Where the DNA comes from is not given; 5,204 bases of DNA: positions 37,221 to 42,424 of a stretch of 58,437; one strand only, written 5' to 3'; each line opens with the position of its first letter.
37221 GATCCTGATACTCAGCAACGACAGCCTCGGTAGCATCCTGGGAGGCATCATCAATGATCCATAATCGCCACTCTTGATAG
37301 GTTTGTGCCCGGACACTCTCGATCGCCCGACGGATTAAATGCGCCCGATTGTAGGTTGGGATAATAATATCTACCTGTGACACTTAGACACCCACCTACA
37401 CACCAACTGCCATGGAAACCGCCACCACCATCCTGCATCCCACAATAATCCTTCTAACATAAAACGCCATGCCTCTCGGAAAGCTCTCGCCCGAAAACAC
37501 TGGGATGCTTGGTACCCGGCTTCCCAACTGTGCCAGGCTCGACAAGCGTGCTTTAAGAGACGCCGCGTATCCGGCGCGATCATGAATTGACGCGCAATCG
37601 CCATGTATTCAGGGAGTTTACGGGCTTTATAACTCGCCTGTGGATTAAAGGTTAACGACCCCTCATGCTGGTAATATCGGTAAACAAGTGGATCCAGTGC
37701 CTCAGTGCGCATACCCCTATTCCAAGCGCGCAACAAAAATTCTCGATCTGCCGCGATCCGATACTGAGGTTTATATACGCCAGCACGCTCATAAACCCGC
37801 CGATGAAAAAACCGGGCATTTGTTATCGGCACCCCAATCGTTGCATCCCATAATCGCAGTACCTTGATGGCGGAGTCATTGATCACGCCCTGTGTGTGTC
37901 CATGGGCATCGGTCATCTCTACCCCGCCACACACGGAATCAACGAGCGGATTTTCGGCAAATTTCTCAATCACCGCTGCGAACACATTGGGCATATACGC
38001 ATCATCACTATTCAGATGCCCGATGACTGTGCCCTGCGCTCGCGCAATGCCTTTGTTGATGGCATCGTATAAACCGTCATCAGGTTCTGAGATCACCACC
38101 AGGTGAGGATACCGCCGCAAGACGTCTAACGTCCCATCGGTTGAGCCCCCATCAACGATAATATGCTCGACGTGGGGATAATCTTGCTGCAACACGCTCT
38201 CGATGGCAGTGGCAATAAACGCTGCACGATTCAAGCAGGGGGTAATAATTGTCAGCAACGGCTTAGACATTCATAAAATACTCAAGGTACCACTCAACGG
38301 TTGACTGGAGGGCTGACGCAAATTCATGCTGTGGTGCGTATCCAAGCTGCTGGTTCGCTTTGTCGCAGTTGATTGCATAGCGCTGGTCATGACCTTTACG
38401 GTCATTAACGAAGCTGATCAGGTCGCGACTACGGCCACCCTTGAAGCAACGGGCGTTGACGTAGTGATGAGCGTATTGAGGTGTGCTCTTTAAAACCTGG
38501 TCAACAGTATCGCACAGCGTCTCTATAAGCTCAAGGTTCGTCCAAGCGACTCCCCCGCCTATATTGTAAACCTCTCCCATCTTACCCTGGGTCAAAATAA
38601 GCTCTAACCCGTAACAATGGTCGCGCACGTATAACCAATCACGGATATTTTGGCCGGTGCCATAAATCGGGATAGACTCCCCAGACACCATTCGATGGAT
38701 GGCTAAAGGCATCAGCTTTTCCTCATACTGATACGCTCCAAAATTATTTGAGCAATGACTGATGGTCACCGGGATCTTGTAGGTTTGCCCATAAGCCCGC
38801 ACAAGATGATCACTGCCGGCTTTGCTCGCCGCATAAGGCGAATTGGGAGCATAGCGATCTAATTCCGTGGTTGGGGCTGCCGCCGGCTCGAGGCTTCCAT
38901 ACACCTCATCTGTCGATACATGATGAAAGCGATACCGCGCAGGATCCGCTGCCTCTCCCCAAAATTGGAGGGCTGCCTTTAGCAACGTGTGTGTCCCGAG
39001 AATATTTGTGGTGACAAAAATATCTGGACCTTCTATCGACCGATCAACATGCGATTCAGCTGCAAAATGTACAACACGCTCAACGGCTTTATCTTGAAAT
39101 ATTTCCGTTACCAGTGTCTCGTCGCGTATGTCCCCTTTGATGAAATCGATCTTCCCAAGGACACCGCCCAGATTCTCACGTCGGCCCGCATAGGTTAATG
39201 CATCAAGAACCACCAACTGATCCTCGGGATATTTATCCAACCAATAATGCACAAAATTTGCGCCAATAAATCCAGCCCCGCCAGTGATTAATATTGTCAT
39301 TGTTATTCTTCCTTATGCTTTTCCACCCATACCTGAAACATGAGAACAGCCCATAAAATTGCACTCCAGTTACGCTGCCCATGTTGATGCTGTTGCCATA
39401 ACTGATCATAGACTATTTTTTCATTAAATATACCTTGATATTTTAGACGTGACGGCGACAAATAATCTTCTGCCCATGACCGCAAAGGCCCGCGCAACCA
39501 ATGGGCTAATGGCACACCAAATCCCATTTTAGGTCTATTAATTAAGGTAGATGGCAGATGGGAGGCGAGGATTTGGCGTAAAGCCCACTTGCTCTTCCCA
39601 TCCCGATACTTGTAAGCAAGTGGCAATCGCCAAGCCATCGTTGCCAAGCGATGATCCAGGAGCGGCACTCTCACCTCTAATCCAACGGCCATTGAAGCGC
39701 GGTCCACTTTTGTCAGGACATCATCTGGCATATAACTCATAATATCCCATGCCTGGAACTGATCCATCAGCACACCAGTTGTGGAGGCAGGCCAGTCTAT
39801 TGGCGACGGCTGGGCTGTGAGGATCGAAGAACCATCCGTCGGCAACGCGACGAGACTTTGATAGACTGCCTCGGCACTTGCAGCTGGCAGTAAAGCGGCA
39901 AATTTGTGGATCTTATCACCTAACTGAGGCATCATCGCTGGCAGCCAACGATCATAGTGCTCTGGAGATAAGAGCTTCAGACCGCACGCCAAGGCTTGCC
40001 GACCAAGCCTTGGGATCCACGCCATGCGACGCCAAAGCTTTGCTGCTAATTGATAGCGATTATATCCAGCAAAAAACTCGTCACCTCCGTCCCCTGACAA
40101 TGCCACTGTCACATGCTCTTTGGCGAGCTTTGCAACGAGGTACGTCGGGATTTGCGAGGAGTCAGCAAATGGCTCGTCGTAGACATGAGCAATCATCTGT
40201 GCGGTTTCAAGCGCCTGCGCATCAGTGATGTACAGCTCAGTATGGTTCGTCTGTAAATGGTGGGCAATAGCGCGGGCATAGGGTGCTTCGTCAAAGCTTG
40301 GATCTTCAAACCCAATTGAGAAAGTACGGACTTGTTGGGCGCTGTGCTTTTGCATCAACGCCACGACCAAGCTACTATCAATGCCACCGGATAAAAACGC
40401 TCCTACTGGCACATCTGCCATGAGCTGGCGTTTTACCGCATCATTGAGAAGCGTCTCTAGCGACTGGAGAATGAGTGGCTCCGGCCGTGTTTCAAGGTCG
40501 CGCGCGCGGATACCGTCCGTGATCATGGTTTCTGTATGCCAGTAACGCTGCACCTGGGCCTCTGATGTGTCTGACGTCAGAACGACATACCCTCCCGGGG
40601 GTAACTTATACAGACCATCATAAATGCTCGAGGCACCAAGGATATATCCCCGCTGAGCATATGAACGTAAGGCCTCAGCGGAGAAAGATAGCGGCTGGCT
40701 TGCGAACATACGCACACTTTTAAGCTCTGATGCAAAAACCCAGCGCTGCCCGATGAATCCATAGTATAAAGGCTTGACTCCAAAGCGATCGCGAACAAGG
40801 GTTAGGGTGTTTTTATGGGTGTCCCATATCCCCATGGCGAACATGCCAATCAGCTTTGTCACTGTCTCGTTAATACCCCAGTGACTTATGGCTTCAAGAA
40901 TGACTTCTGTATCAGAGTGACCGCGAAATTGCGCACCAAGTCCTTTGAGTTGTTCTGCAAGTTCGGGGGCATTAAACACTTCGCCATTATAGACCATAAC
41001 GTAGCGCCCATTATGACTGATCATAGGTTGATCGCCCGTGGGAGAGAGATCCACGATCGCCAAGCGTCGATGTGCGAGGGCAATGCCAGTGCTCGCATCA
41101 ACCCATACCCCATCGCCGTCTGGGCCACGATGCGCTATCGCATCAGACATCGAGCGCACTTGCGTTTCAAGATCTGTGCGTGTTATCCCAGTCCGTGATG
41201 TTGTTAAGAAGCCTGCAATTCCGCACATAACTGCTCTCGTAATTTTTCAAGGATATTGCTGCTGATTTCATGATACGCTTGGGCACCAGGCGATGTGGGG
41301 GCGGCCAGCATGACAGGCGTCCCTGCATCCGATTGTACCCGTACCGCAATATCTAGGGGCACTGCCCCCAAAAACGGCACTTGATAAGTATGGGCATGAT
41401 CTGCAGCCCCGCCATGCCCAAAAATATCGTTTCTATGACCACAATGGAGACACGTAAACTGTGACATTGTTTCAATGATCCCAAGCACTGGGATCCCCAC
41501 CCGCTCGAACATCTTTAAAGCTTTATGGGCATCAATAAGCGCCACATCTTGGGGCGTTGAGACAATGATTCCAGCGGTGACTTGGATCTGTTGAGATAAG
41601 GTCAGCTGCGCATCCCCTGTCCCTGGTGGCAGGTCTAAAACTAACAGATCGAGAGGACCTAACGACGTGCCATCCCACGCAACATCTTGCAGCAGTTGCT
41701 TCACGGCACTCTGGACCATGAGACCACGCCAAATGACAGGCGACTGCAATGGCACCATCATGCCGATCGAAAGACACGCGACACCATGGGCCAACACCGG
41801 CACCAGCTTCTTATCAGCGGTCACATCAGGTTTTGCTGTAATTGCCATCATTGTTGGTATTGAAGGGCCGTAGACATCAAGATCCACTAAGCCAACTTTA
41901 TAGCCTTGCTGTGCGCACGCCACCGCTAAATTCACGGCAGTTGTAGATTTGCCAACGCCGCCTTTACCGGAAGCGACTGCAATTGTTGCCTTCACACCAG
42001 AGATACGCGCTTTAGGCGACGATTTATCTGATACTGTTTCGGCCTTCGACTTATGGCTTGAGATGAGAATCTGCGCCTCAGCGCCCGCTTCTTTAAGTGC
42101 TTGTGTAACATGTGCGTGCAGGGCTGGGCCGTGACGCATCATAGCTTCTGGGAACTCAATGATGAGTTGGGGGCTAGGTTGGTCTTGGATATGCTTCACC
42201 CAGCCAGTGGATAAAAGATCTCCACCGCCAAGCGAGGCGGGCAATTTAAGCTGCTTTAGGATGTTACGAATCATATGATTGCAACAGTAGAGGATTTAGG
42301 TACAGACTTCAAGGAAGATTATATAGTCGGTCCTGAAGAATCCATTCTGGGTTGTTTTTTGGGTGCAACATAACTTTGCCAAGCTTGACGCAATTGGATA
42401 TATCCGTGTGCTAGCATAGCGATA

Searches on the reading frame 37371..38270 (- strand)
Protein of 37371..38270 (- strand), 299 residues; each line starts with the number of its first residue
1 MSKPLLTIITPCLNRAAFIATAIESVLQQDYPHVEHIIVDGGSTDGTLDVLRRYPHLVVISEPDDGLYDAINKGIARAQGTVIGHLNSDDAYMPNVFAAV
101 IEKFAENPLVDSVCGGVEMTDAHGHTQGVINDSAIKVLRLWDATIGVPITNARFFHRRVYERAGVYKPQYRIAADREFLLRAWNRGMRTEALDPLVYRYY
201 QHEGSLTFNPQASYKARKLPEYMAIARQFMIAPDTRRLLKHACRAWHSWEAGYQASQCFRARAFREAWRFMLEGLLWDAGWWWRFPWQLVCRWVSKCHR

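Call 8: search_protein_families(library=pfam, proteins=[window:37371-38270:-], max_evalue=0.01)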
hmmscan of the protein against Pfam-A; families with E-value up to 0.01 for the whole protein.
window:37371-38270:- (299 aa): 3 families
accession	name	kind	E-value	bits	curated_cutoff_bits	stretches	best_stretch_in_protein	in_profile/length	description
PF00535.33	Glycos_transf_2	-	1.2e-26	94.1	23.3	1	7-161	1-165/168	Glycosyl transferase family 2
PF13641.12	Glyco_tranf_2_3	-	1.3e-10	42.2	27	1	6-190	3-202/230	Glycosyltransferase like family 2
PF10111.15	Glyco_tranf_2_2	-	0.00099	19.1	27.3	1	18-102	14-104/276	Glycosyltransferase like family 2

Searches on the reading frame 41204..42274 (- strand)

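Call 78: search_protein_families(library=ncbifam, proteins=[window:41204-42274:-], max_evalue=0.01)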
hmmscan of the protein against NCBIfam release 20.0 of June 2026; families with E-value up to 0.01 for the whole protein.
window:41204-42274:- (356 aa): 29 families (the best 25 are shown)
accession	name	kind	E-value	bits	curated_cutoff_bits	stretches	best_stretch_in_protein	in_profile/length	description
NF008669.0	PRK11670.1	equivalog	2.3e-90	303.2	348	1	51-345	65-353/369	iron-sulfur cluster carrier protein ApbC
NF041136.1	MrpORP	equivalog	8.4e-80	268.8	450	1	93-348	3-255/365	iron-sulfur cluster carrier protein MrpORP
TIGR01969.1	minD_arch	subfamily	1.7e-22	79.8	201.75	1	97-343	2-232/251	cell division ATPase MinD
TIGR01968.1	minD_bact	equivalog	2.5e-15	56.5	212.9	2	97-134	3-40/261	septum site-determining protein MinD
NF047398.1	AAA_KGGVGR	domain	5.2e-11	43.2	90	1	97-153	4-57/190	KGGVGR-motif variant AAA ATPase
NF041546.1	ParA_partition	equivalog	1.1e-10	41.4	180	1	97-134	1-38/203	ParA family partition ATPase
TIGR01007.1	eps_fam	subfamily_domain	4.4e-10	39.5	108.05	1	97-139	19-61/204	polysaccharide biosynthesis tyrosine autokinase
NF010443.0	PRK13869.1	subfamily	7.8e-09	34.8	446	1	84-158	110-183/405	plasmid-partitioning protein RepA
NF033200.1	F430_CfbC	exception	1.1e-08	34.8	402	1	102-351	6-248/260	Ni-sirohydrochlorin a,c-diamide reductive cyclase ATP-dependent reductase subunit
NF008079.0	PRK10818.1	equivalog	3e-08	33.3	508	1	97-135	4-42/270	septum site-determining protein MinD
TIGR03815.1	CpaE_hom_Actino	equivalog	6e-08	32.2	154.45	1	96-149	112-165/340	septum site-determining protein Ssd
TIGR03018.1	pepcterm_TyrKin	hypoth_equivalog_domain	6.2e-08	32.2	230.65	1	88-151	28-92/207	XrtA-associated tyrosine autokinase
TIGR03453.1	partition_RepA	equivalog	1.3e-07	30.8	348.45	1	94-155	103-163/387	plasmid partitioning protein RepA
TIGR01281.1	DPOR_bchL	equivalog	5.2e-06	26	345.15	1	102-133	6-37/268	ferredoxin:protochlorophyllide reductase (ATP-dependent) iron-sulfur ATP-binding protein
TIGR03029.1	EpsG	equivalog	5.6e-06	25.7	313.8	1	95-267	103-271/274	chain length determinant protein tyrosine kinase EpsG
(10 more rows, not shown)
